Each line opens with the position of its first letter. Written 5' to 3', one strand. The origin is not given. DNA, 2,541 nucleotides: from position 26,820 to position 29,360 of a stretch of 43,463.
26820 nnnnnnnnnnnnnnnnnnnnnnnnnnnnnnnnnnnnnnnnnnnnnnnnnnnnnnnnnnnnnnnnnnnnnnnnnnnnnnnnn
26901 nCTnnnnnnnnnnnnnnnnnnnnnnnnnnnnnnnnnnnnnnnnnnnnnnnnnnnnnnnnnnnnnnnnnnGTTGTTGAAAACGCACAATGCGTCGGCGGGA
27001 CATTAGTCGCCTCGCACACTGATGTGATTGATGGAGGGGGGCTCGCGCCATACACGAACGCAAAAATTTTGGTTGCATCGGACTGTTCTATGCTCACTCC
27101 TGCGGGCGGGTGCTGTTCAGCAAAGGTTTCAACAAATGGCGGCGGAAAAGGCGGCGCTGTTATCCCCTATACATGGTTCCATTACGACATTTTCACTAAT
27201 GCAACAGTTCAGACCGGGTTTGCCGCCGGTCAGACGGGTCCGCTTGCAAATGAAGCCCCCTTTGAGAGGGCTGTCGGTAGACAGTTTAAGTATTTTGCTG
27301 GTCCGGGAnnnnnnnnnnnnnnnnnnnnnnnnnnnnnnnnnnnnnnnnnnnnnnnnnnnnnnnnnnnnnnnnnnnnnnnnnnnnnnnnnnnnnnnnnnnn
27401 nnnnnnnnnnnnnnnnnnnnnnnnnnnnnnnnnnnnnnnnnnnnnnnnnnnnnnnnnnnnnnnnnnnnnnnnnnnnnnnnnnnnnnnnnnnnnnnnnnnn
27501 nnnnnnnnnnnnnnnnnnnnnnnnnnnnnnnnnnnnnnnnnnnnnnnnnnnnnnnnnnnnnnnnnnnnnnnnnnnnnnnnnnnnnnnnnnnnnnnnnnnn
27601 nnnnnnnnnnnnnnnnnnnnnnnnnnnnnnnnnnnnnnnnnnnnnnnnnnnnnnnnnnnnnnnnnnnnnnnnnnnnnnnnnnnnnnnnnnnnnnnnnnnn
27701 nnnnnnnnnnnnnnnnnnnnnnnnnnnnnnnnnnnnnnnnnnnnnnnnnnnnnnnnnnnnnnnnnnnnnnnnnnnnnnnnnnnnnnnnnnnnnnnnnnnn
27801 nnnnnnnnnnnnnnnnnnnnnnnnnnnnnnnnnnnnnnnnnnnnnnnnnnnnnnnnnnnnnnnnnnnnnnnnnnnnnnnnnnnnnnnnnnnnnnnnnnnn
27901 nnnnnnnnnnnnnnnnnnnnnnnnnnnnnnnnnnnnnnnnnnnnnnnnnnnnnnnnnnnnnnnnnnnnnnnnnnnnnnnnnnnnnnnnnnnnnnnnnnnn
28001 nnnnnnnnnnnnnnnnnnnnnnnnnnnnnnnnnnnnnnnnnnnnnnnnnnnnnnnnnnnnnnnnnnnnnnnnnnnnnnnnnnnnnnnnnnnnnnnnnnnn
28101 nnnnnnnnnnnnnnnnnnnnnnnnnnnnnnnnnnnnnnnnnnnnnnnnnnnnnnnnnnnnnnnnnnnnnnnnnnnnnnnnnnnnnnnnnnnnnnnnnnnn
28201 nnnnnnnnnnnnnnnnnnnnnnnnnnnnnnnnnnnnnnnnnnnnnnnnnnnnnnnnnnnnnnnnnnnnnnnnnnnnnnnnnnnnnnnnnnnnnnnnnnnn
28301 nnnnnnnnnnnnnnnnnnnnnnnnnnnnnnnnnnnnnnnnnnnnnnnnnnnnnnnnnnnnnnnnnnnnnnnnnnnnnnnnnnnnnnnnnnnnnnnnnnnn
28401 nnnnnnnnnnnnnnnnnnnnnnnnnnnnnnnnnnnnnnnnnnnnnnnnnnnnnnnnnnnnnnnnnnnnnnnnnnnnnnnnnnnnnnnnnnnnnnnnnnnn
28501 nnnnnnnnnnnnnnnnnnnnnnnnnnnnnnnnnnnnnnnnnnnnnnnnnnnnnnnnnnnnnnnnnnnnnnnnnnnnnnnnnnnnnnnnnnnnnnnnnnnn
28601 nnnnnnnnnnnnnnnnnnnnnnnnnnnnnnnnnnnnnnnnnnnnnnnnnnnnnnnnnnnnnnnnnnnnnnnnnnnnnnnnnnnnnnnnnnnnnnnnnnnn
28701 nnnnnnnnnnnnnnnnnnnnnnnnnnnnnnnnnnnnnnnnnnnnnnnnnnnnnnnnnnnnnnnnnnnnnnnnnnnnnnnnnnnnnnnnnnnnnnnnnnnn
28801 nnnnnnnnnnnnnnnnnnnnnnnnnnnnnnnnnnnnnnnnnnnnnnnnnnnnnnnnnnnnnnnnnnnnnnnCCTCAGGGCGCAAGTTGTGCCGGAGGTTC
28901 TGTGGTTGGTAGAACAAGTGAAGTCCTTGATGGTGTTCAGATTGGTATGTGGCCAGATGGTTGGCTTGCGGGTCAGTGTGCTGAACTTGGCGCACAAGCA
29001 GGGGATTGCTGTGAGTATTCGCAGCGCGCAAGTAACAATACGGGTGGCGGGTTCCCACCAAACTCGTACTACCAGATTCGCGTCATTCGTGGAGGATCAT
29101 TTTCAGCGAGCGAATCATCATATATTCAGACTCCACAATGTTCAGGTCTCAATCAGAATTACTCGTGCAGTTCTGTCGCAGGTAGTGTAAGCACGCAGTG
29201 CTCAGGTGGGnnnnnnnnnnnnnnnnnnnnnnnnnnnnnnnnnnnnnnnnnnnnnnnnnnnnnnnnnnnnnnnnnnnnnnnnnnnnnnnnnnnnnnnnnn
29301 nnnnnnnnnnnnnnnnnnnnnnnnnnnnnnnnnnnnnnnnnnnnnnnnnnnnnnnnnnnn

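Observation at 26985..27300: Recurrent uncharacterised cysteine module C-x-GG-[ST]-x-V ... C ... G-x-CC-[SE], present at least five times across the two giants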

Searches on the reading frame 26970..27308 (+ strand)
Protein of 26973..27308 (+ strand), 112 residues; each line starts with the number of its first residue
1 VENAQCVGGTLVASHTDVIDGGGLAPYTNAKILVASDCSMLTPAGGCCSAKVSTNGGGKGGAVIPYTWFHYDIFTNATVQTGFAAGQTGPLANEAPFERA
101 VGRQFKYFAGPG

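Call 11: find_homologous_proteins(query=A1, max_evalue=0.01)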
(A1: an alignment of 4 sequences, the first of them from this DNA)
Query A1 (4 sequences): 246 candidates shared short words with the query, none scored E <= 0.01.

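Call 22: predict_structure(alignment_id=A1)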
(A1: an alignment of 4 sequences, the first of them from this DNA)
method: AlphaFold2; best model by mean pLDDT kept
length: 111 residues; sequences in the alignment: 4
mean_pLDDT: 43.7   pTM: 0.39
mean pLDDT of the five models: 43.7, 43.7, 39.7, 36.1, 32.8
residues with pLDDT >= 90: 0; 70-90: 0; 50-70: 40; < 50: 71
segments of 3 or more residues with pLDDT < 50: 1-11, 15-26, 57-68, 77-111
pLDDT, mean of each block of 10 residues (from residue 1): 43 44 43 60 55 48 41 50 39 31 29 24
secondary structure, 60 per line:
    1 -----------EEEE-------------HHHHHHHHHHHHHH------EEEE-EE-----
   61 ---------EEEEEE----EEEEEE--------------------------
elements in order: E12-15 H29-42 E49-52 E70-75 E80-85

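Call 23: search_protein_representatives(alignment_id=A1)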
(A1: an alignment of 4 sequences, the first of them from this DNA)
Query: 4 sequences, 96 profile positions. Proteins with E-value up to 0.001 (for the whole library): 20; up to 1e-10: 11; up to 1e-30: 2. The best 20 are listed.
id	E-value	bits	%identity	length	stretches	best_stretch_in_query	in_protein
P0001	3.2e-67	239.2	-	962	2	2-94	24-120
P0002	6.5e-45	167.7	-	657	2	2-96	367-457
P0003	2.1e-26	108.4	-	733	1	2-96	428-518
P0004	2.0e-23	98.8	-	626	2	3-96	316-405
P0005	2.3e-20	89.0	-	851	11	37-77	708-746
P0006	3.4e-20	88.4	-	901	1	2-95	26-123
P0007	1.3e-19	86.6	-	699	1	2-89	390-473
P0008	1.2e-17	80.2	-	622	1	3-96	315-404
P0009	1.5e-17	80.0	-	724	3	3-80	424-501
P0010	4.2e-17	78.6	-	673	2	2-86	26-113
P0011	1.7e-13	67.0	-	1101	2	2-79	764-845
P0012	1.1e-09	54.8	-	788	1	2-89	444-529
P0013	7.7e-09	52.0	-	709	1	2-72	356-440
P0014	4.1e-08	49.7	-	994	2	4-89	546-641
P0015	3.4e-07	46.8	-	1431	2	2-92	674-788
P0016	6.2e-06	42.7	-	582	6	37-77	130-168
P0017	1.1e-05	41.9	-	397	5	49-88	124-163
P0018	2.3e-05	40.9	-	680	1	4-72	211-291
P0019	3.8e-04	37.0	-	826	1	3-77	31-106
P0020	3.9e-04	36.9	-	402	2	5-90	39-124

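Call 30: find_homologous_proteins(query=A2, max_evalue=0.001)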
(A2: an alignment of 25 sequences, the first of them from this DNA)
Query A2 (25 sequences): 1673 candidates shared short words with the query, none scored E <= 0.001.

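Call 31: search_solved_structures(query=A2, max_evalue=10, show_alignments=2)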
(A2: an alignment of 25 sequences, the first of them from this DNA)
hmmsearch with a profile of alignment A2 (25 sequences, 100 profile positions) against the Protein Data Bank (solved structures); distinct sequences matched with E-value up to 10: 0.

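Call 32: search_protein_families(library=pfam, alignment_id=A2, max_evalue=1)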
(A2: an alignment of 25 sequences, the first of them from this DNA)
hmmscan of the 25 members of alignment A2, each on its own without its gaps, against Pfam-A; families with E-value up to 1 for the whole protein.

A. member 1, seq(112 aa): 0 families

B. families by the number of members that match (of 25 scanned): 3 families
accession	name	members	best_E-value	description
PF04568.17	IATP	1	0.064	Mitochondrial ATPase inhibitor, IATP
PF07023.17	DUF1315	1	0.16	Protein of unknown function (DUF1315)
PF03941.20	INCENP_ARK-bind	1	0.27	Inner centromere protein, ARK binding region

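Call 41: predict_structure(alignment_id=A2)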
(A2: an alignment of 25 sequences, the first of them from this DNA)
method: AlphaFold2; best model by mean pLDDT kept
length: 112 residues; sequences in the alignment: 25
mean_pLDDT: 84.5   pTM: 0.78
mean pLDDT of the five models: 84.5, 84.1, 83.8, 83.6, 82.2
residues with pLDDT >= 90: 55; 70-90: 36; 50-70: 20; < 50: 1
segments of 3 or more residues with pLDDT < 50: none
pLDDT, mean of each block of 10 residues (from residue 1): 95 92 61 91 95 75 77 97 87 68 90 83
secondary structure, 60 per line:
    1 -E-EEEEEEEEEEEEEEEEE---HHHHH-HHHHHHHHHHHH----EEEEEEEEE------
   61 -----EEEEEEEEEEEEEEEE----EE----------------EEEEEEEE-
elements in order: E4-20 H24-28 H30-41 E46-54 E66-81 E104-111

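Call 44: fold_search(model_id=the predicted structure, library=pdb)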
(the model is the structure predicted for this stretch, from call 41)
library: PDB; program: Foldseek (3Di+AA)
matches with E <= 10: 66; with E <= 0.001: 0
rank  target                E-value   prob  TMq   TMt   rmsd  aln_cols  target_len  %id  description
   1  6e7k_C                9.1e-01  0.20  0.25  0.31   5.7        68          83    9  Structure of the lipoprotein lipase GPIHBP1 complex that mediates plasma triglyceride hydrolysis (released 2018-12-19)
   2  6we0_A                1.7e+00  0.08  0.26  0.25  10.7       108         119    9  Wheat dwarf virus Rep domain complexed with a single-stranded DNA 10-mer comprising the cleavage site (released 2020-12-16)
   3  9rtl_A                1.7e+00  0.08  0.26  0.21  12.8       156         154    9  X-ray structure of the CTR107-N138A mutant bound to a tetramethylrhodamine ligand (released 2025-07-30)
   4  9rtm_A                2.0e+00  0.04  0.23  0.19  12.1       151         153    9  X-ray structure of the rhodamine-binding protein tag (Rho-tag) bound to a tetramethylrhodamine ligand (released 2025-07-30)
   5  6e7k_D                2.3e+00  0.09  0.23  0.29   6.3        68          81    9  Structure of the lipoprotein lipase GPIHBP1 complex that mediates plasma triglyceride hydrolysis (released 2018-12-19)
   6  7vwy_G                2.3e+00  0.06  0.27  0.15  14.3       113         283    7  Cryo-EM structure of Rob-dependent transcription activation complex in a unique conformation (released 2022-06-08)
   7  1l2m                  2.6e+00  0.11  0.33  0.32  10.8       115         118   10  Minimized Average Structure of the N-terminal, DNA-binding domain of the replication initiation protein from a geminivir (released 2002-09-18)
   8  5kax_A                2.6e+00  0.04  0.22  0.19  13.2       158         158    8  The structure of CTR107 protein bound to RHODAMINE 6G (released 2016-08-24)
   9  8i8y_B                3.4e+00  0.08  0.30  0.42   7.5        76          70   18  A mutant of the C-terminal complex of proteins 4.1G and NuMA (released 2023-04-19)
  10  9rtl_B                3.8e+00  0.03  0.21  0.20  13.0       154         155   10  X-ray structure of the CTR107-N138A mutant bound to a tetramethylrhodamine ligand (released 2025-07-30)
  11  7dkk_A                4.0e+00  0.09  0.30  0.35   6.8        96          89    9  De novo design protein XM2H (released 2021-12-08)
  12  8wg0_B                4.0e+00  0.02  0.18  0.05  12.3       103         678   12  Crystal structure of GH97 glucodextranase from Flavobacterium johnsoniae in complex with glucose (released 2024-05-08)
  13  7uwj_C                4.0e+00  0.01  0.18  0.11  16.3       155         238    6  Structure of the homodimeric IL-25-IL-17RB binary complex (released 2022-07-27)
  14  6j1b                  4.5e+00  0.01  0.16  0.10  12.4        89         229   13  Photoswitchable fluorescent protein Gamillus, N150C/T204V double mutant, on-state (released 2019-11-06)
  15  5tz5_B                4.8e+00  0.04  0.25  0.14  10.0       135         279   12  Crystal Structure of CurK Dehydratase H996F Inactive Mutant (released 2017-01-11)
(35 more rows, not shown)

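Call 49: fold_search(model_id=the predicted structure, library=viral)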
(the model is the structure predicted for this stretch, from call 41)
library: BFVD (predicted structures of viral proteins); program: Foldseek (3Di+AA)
matches with E <= 10: 278; with E <= 0.001: 0
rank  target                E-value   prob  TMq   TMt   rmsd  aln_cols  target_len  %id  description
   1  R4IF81                1.2e-01  0.47  0.37  0.27   9.5       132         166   10  (no name in the UniProt tables at hand)
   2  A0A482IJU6            2.5e-01  0.23  0.33  0.25  10.7       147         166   12  Uncharacterized protein [Erwinia phage Derbicus]
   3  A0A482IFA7            4.9e-01  0.21  0.34  0.28   8.7       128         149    8  Uncharacterized protein [Erwinia phage Derbicus]
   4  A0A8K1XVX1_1          4.9e-01  0.11  0.27  0.06  16.3       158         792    9  RNA-dependent RNA polymerase [Hangzhou nora-like virus 2]
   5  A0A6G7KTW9            5.1e-01  0.08  0.25  0.24  10.4       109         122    8  PH124R [African swine fever virus]
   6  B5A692                6.8e-01  0.14  0.31  0.26   8.7       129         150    9  Uncharacterized protein [Mycobacterium phage Porky]
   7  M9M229                7.2e-01  0.21  0.30  0.19   9.3        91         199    8  (no name in the UniProt tables at hand)
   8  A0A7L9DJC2            7.2e-01  0.21  0.36  0.23   7.2        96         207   14  E4 protein [Passerine adenovirus 1]
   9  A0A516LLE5            7.2e-01  0.05  0.21  0.16  12.2       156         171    4  (no name in the UniProt tables at hand)
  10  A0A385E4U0            8.0e-01  0.05  0.17  0.13   9.7        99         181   11  (no name in the UniProt tables at hand)
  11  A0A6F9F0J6            1.1e+00  0.12  0.26  0.04   7.6        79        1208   14  EO1 [Swordtail adomavirus 2]
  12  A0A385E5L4            1.1e+00  0.11  0.27  0.19  10.6       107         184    9  (no name in the UniProt tables at hand)
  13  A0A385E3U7            1.2e+00  0.12  0.27  0.10  10.1        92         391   13  Putative viral replication protein [Circoviridae sp.]
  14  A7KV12                1.2e+00  0.11  0.26  0.26   6.7       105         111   12  (no name in the UniProt tables at hand)
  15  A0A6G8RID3            1.2e+00  0.12  0.24  0.06   9.3        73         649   15  Putative helicase-primase [Salmonella phage templet]
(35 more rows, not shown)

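Call 52: list_cluster_members(proteins=[P0001, P0002, P0003, P0004, P0006, P0011, P0012, P0015, P0019, P0020])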
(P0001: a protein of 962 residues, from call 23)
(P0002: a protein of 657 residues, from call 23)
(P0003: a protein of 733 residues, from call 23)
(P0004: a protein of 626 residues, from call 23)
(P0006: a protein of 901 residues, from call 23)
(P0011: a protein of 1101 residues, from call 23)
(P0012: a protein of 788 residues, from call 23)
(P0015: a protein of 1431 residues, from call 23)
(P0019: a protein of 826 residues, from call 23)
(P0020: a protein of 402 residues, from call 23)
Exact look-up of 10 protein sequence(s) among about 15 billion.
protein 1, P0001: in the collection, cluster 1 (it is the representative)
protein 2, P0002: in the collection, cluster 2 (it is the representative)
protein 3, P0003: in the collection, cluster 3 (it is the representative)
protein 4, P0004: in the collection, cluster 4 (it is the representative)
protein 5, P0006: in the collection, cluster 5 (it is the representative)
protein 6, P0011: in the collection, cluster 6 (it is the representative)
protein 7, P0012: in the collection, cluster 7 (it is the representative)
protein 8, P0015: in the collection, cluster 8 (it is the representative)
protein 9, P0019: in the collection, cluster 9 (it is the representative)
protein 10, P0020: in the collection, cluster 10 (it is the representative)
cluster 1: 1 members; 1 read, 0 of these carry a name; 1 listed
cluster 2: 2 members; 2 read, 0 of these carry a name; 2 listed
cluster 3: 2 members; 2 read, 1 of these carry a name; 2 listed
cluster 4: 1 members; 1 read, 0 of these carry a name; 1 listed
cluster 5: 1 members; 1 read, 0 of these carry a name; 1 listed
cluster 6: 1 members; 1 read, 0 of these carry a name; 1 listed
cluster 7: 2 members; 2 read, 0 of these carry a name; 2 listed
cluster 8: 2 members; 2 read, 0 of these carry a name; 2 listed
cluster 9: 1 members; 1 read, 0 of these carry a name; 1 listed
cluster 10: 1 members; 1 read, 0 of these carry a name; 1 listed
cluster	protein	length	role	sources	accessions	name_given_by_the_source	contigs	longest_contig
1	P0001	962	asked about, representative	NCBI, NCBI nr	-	-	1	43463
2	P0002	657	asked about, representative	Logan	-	-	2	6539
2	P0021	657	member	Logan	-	-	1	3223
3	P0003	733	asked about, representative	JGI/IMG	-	-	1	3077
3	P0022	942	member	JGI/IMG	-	hypothetical protein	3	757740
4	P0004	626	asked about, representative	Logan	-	-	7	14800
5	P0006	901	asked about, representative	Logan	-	-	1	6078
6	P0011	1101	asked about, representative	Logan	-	-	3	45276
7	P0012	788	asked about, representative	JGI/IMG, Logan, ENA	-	-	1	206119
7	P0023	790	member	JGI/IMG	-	-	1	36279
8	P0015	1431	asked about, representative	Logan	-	-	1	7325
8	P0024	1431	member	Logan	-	-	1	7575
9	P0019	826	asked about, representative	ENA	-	-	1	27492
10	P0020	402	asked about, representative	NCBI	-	-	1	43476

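Call 53: find_encoding_contigs(protein=P0022, flank=10000, max_places=3)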
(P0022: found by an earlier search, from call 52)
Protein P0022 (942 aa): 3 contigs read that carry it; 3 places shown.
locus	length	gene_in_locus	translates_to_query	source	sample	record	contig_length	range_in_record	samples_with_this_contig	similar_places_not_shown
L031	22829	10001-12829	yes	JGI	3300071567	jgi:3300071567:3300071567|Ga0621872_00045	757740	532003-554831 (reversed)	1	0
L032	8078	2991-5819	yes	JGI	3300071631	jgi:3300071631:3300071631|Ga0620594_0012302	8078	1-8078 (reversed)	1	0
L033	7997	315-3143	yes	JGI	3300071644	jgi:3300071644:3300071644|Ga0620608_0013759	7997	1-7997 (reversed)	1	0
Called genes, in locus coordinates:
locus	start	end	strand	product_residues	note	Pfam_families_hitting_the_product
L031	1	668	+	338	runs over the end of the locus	PF00044:Gp_dh_N, PF02800:Gp_dh_C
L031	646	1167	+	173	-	PF02502:LacAB_rpiB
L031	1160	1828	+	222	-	PF00834:Ribul_P_3_epim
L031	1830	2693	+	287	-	PF00456:Transketolase_N, PF13292:DXP_synthase_N (weak), PF00676:E1_dh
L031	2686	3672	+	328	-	PF02779:Transket_pyr, PF02780:Transketolase_C, PF22613:Transketolase_C_1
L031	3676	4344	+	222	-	PF00300:His_Phos_1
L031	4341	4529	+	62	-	-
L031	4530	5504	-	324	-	PF00294:PfkB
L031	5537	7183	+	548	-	PF01565:FAD_binding_4, PF02913:FAD-oxidase_C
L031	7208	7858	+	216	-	PF01386:Ribosomal_L25p, PF14693:Ribosomal_TL5_C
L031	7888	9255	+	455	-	PF13406:SLT_2 (faint)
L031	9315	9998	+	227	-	-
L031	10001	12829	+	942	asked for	-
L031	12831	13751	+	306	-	-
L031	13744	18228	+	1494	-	-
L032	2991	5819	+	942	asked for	-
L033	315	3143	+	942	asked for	-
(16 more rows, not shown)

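Call 66: search_protein_families(library=pfam, proteins=[P0019, P0011, P0014, P0012, P0020, P0010, P0006, P0009, P0015, P0018], max_evalue=0.001)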
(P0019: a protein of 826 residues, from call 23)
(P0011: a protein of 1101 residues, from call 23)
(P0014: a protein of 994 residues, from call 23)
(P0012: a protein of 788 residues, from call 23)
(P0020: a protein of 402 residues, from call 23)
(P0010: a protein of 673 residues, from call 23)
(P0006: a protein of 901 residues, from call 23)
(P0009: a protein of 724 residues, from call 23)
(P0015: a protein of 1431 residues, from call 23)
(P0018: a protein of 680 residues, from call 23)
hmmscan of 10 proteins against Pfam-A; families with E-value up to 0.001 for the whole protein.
P0019 (826 aa): 2 families
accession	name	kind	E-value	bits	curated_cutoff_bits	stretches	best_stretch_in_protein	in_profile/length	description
PF00092.34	VWA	-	1.3e-17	65.1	23.8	1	451-628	1-170/174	von Willebrand factor type A domain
PF13519.12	VWA_2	-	7.8e-13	49.4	27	1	453-552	2-106/107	von Willebrand factor type A domain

P0011 (1101 aa): 0 families

P0014 (994 aa): 1 family
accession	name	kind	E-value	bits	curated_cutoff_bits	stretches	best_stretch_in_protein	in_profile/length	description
PF18911.6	PKD_4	-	0.00078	19.9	27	0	345-388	26-69/85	PKD domain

P0012 (788 aa): 0 families

P0020 (402 aa): 0 families

P0010 (673 aa): 0 families

P0006 (901 aa): 0 families

P0009 (724 aa): 0 families

P0015 (1431 aa): 1 family
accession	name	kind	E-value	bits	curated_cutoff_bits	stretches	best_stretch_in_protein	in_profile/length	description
PF07705.17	CARDB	-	1.9e-09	38.1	22.7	1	119-226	3-98/101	CARDB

P0018 (680 aa): 0 families

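Call 72: search_protein_families(library=ncbifam, proteins=[window:26973-27308:+], max_evalue=10)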
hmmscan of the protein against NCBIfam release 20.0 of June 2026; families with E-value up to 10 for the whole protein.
seq(112 aa): 0 families

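Call 73: search_dna_similar(query=window:26973-27308:+, collection=phages, mode=protein, max_evalue=0.01, max_rows=5)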
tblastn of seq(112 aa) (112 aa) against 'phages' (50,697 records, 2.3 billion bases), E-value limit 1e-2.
No match.

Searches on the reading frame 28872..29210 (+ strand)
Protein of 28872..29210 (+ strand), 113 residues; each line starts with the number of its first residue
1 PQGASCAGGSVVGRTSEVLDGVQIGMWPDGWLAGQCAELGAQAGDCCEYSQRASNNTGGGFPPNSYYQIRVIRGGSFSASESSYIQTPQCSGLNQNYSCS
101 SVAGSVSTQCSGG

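Call 36: find_related_loci(query=A3, collection=genome_contigs, flank=10000)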
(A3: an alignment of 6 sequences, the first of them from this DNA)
Query A3 (103 aa) in genome_contigs; peptide patterns used: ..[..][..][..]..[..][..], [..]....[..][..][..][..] (x = any residue, [..] = any of these).
81 stretches matched a pattern, but none encodes a relative of the query by tblastn (E <= 1e-3).

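Call 37: find_related_loci(query=A3, collection=metagenome_contigs, flank=10000)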
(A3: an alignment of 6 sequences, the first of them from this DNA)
Query A3 (103 aa) in metagenome_contigs; peptide patterns used: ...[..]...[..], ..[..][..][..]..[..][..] (x = any residue, [..] = any of these).
136 stretches matched a pattern; 3 encode a relative of the query (tblastn E <= 1e-3); 3 distinct loci.
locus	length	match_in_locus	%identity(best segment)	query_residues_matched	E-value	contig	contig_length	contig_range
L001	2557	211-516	72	3-103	8e-48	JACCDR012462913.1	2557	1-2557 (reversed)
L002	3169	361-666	65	3-103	9e-45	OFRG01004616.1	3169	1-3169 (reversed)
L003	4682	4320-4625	65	3-103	1e-44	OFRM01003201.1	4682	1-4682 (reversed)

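Call 72: search_protein_families(library=ncbifam, proteins=[window:28872-29210:+], max_evalue=10)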
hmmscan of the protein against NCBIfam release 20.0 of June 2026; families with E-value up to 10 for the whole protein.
seq(113 aa): 0 families
